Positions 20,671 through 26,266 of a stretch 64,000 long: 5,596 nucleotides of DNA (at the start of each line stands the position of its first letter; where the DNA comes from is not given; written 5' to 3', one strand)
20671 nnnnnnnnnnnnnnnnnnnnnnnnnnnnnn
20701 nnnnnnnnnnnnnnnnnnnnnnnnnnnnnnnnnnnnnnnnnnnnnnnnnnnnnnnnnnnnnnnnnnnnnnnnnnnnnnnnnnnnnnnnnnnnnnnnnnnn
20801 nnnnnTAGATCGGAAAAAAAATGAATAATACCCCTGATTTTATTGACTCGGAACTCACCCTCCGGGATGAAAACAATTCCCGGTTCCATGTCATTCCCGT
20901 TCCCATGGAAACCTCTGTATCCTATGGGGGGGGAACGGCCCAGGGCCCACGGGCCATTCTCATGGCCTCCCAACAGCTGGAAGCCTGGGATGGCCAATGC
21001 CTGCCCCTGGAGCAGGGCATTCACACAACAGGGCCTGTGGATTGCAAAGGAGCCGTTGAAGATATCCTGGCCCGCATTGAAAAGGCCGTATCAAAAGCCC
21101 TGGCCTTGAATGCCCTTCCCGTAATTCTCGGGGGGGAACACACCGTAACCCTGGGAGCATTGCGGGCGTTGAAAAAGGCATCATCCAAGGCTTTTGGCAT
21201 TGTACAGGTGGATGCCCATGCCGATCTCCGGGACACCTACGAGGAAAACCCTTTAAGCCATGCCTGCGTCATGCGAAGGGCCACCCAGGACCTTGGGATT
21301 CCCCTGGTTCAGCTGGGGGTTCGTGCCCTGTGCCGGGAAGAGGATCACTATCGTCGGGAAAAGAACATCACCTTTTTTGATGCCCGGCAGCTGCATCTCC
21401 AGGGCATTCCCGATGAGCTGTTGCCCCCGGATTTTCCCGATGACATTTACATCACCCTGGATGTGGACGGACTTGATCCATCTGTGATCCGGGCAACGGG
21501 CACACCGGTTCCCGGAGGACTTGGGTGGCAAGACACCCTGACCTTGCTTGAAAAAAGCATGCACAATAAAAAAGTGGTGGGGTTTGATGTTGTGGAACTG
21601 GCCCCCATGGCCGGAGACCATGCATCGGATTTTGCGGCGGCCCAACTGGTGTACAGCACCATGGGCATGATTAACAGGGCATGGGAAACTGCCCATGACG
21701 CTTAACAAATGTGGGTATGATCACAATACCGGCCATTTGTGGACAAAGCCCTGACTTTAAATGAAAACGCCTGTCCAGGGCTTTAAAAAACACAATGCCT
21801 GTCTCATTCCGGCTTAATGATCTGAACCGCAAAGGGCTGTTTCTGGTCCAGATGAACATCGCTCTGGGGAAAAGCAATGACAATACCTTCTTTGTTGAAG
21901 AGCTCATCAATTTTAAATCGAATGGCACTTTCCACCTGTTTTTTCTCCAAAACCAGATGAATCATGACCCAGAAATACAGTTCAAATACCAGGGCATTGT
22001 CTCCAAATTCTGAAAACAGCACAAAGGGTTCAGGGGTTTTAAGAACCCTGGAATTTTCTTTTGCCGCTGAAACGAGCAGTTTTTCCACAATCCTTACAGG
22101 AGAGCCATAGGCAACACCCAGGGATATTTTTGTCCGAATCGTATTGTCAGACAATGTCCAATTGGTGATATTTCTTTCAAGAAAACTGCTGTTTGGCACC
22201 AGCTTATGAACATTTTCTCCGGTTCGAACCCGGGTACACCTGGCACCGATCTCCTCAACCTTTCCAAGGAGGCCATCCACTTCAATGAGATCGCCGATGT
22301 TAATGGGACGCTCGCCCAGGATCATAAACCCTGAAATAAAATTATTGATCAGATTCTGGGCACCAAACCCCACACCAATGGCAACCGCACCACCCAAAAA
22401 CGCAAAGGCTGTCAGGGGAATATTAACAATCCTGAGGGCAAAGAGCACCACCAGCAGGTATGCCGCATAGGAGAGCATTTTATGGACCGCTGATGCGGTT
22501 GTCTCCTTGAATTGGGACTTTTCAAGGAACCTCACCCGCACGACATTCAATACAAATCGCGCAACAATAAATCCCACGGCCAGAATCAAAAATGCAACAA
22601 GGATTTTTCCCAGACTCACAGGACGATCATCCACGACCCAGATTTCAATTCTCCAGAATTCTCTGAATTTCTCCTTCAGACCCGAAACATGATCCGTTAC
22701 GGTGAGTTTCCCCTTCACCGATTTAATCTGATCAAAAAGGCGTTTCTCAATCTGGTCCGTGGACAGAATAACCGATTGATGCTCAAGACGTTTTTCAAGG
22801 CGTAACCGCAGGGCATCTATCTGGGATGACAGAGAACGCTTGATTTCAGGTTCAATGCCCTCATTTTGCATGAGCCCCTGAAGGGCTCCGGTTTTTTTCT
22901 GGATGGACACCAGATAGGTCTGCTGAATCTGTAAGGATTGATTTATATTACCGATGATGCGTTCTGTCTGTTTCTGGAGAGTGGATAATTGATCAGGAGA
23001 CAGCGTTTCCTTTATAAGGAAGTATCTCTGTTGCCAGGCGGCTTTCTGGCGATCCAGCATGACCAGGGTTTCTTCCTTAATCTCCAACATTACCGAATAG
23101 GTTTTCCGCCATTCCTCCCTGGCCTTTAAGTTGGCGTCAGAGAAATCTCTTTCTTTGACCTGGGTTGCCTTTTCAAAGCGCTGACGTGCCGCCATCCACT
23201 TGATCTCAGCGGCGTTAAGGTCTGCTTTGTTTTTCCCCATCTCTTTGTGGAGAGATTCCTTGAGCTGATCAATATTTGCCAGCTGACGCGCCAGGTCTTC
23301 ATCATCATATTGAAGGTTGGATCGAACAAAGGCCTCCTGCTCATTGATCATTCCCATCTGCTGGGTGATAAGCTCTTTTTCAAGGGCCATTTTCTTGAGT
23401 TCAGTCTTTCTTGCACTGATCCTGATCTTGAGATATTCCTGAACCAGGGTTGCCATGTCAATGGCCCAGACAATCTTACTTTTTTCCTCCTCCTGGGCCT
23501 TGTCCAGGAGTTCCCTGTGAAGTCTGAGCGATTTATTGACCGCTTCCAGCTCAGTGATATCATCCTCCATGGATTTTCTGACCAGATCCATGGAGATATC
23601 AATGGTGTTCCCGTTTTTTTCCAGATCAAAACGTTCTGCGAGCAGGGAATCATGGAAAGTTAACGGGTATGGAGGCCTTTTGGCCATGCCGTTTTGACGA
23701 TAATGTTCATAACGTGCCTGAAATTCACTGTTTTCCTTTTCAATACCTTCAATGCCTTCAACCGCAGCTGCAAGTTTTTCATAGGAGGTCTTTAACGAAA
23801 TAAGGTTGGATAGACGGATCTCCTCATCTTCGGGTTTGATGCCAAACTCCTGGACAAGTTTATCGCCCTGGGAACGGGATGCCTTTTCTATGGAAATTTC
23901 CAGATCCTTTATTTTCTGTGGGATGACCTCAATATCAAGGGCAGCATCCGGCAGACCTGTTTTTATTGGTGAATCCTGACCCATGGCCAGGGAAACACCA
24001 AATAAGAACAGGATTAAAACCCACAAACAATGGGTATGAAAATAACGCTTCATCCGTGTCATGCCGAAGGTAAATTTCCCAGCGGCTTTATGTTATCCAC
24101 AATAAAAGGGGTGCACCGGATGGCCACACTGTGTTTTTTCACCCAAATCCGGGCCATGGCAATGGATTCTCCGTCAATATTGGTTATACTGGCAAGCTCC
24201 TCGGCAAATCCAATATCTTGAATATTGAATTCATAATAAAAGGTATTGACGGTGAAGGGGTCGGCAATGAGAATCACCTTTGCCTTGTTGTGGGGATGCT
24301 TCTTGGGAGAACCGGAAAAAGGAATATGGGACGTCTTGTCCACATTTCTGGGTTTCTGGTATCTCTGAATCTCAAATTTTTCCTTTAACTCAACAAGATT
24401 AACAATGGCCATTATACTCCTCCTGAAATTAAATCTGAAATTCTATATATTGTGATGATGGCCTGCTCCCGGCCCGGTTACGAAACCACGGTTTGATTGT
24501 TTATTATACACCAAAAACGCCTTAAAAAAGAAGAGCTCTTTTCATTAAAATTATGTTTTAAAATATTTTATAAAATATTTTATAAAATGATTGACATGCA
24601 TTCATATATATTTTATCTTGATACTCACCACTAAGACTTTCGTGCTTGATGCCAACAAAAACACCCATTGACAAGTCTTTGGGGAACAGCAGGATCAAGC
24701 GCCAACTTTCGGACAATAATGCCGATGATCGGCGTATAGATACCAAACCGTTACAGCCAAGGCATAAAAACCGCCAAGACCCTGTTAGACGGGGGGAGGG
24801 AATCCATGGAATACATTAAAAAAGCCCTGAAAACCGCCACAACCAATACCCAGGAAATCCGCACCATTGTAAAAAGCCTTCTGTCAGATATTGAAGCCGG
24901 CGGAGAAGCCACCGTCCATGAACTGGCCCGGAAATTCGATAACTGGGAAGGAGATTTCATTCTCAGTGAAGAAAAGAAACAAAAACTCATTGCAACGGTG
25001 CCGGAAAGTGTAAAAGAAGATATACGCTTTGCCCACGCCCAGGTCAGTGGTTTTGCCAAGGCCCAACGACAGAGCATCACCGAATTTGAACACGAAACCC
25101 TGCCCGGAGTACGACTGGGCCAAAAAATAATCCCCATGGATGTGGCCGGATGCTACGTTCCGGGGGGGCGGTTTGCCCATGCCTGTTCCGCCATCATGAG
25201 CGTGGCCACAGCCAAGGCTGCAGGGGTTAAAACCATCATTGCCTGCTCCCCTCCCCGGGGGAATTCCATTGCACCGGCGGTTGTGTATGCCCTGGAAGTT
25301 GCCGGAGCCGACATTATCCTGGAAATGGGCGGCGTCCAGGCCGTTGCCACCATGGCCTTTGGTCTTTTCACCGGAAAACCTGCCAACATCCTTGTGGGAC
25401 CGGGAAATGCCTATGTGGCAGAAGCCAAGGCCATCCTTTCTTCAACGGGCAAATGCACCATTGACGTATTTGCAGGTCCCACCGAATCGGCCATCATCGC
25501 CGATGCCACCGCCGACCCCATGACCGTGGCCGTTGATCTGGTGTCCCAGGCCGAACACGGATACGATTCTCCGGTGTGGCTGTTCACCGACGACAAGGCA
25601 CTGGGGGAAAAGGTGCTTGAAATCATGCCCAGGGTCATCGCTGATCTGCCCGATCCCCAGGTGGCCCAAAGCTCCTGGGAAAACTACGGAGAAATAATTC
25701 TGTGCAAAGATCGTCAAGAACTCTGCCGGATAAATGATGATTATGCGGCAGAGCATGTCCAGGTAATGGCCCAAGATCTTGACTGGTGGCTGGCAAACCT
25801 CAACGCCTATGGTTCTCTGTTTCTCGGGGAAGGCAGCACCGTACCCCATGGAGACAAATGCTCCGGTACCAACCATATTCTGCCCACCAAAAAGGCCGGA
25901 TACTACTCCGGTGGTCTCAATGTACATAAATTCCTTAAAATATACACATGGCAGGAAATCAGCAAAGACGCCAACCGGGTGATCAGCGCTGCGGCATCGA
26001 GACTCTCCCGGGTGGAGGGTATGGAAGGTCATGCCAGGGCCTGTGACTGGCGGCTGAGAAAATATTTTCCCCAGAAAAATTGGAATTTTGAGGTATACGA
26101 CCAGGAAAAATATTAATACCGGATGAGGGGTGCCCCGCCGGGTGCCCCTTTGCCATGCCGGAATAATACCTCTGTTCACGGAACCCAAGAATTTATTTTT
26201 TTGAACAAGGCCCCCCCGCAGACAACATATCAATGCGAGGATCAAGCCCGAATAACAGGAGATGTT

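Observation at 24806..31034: Six-gene cluster suggesting an amino-alcohol/organosulfonate to D-amino-acid beta-elimination pathway (possible cysteate-type sulfite source)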

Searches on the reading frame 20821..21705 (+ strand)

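Call 19: search_protein_families(library=pfam, proteins=[window:20821-21705:+])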
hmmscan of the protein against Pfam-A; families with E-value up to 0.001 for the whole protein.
window:20821-21705:+ (294 aa): 1 family
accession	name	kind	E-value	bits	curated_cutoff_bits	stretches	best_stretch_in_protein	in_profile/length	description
PF00491.26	Arginase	-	9.3e-66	222.6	22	1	22-281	3-279/280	Arginase family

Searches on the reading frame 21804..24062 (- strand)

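Call 19: search_protein_families(library=pfam, proteins=[window:21804-24062:-])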
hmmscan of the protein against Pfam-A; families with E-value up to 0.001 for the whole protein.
window:21804-24062:- (752 aa): 3 families
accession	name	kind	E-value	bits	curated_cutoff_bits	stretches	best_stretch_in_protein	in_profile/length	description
PF00924.24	MS_channel_2nd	-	2.1e-20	73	20.2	1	570-636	1-67/68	Mechanosensitive ion channel, beta-domain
PF21082.3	MS_channel_3rd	-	8.9e-17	61.7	21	1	645-729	2-88/88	Mechanosensitive ion channel MscS, C-terminal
PF05552.17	MS_channel_1st_1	-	0.00022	21.5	22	1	486-518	16-47/50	Mechanosensitive ion channel, conserved TM helix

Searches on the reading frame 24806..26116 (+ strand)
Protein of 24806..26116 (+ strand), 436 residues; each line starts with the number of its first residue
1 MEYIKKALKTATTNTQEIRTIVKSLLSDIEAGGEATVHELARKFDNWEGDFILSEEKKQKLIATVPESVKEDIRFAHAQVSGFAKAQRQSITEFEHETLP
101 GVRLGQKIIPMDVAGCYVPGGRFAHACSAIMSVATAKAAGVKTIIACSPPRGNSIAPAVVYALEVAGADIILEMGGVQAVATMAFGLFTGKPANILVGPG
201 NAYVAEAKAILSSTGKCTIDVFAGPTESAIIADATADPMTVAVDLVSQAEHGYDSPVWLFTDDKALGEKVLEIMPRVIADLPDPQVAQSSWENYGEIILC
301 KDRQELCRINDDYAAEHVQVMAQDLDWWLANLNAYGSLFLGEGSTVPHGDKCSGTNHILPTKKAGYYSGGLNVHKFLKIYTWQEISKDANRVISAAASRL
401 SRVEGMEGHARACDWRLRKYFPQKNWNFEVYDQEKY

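Call 3: search_protein_families(library=pfam, proteins=[window:24806-26116:+])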
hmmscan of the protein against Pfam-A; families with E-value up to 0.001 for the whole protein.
window:24806-26116:+ (436 aa): 1 family
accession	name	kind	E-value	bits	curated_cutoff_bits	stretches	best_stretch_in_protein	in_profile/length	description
PF00815.25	Histidinol_dh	-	1.1e-125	420.4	27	1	10-417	3-411/411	Histidinol dehydrogenase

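Call 4: search_protein_families(library=ncbifam, proteins=[window:24806-26116:+])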
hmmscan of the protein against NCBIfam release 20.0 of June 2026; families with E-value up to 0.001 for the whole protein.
window:24806-26116:+ (436 aa): 2 families
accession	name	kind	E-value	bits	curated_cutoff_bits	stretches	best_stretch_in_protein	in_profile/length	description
TIGR00069.1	hisD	equivalog_domain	2.3e-119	399.1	243.8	1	22-416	1-393/393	histidinol dehydrogenase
NF010343.0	PRK13770.1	equivalog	1.2e-60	205.5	647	1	9-413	12-411/416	histidinol dehydrogenase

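Call 14: search_solved_structures(query=window:24806-26116:+, show_alignments=2)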
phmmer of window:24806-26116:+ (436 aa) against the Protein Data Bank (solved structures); distinct sequences matched with E-value up to 0.001: 11.
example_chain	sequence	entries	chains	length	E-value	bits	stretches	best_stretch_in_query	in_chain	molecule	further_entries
8v35_A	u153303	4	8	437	2.8e-154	517.4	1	2-426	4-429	Sulfopropanediol 3-dehydrogenase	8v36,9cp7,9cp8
8v37_A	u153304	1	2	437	3.9e-153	513.6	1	2-426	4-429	Sulfopropanediol 3-dehydrogenase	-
9cp9_A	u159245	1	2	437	7.5e-153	512.7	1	2-426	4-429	Sulfopropanediol 3-dehydrogenase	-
8wwe_A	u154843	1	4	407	4.2e-147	493.7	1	1-404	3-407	(R)-DHPS dehydrogenase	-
9lbv_A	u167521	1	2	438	3.2e-64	220.7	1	17-417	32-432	Histidinol dehydrogenase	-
8xsq_A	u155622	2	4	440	3.3e-64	220.6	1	17-417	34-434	Histidinol dehydrogenase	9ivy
4g07_A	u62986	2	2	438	1.5e-62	215.1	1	16-417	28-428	Histidinol dehydrogenase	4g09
1k75_A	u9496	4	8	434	1.7e-60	208.4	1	9-417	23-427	L-histidinol dehydrogenase | Histidinol dehydrogenase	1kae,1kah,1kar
6an0_A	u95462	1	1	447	2.7e-58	201.1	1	11-425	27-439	Histidinol dehydrogenase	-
5vlb_A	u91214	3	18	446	3.6e-58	200.7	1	18-418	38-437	Histidinol dehydrogenase, chloroplastic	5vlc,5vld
4gic_A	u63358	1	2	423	4.3e-58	200.5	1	14-405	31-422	Histidinol dehydrogenase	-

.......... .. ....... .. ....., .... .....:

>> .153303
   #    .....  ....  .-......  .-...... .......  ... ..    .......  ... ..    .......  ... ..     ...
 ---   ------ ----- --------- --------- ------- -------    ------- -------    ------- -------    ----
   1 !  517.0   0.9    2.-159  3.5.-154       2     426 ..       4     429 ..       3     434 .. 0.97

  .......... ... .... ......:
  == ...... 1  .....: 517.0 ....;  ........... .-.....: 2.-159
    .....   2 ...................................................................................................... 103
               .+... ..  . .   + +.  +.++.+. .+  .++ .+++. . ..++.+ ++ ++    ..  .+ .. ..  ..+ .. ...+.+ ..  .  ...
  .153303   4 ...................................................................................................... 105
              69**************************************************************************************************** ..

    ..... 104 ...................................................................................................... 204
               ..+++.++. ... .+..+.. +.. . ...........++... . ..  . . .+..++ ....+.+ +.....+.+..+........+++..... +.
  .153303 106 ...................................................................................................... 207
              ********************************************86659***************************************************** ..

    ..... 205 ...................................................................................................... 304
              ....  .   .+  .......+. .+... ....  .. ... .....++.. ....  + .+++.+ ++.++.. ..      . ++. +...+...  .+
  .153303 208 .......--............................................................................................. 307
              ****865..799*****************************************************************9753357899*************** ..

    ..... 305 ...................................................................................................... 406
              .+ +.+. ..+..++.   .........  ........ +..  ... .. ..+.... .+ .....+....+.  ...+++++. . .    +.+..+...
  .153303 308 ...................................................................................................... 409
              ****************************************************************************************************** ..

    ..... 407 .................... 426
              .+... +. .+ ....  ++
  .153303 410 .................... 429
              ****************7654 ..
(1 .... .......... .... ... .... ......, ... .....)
